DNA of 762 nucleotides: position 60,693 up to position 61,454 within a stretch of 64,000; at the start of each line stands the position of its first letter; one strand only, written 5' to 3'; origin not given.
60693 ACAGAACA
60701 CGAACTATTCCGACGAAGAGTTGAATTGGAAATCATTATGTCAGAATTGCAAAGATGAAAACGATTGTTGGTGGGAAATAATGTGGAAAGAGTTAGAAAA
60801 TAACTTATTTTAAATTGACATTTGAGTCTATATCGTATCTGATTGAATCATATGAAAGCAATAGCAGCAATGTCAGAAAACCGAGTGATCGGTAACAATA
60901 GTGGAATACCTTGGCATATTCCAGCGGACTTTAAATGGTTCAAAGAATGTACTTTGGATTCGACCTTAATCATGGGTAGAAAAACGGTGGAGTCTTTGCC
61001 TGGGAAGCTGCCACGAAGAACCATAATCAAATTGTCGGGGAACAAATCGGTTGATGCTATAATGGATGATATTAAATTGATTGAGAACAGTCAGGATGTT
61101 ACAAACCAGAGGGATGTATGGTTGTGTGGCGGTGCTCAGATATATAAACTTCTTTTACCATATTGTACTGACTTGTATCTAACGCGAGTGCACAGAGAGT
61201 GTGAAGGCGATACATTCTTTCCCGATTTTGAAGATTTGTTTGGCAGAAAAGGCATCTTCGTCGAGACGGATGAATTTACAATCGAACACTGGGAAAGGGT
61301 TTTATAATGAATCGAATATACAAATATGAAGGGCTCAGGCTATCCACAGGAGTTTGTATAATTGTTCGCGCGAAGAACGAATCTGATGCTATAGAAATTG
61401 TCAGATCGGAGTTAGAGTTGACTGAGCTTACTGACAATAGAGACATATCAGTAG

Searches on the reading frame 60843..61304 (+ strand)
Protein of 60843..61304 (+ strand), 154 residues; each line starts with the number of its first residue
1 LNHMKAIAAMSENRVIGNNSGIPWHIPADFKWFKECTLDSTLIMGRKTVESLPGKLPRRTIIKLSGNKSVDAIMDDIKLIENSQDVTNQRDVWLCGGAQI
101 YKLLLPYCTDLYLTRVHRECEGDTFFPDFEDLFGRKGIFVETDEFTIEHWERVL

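Call 96: search_protein_families(library=pfam, max_evalue=0.05, proteins=[window:60843-61304:+])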
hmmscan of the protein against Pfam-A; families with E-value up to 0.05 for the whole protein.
window:60843-61304:+ (154 aa): 1 family
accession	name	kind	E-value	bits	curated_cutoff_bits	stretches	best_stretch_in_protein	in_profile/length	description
PF00186.24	DHFR_1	-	2.4e-40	138.3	25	1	4-130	2-130/159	Dihydrofolate reductase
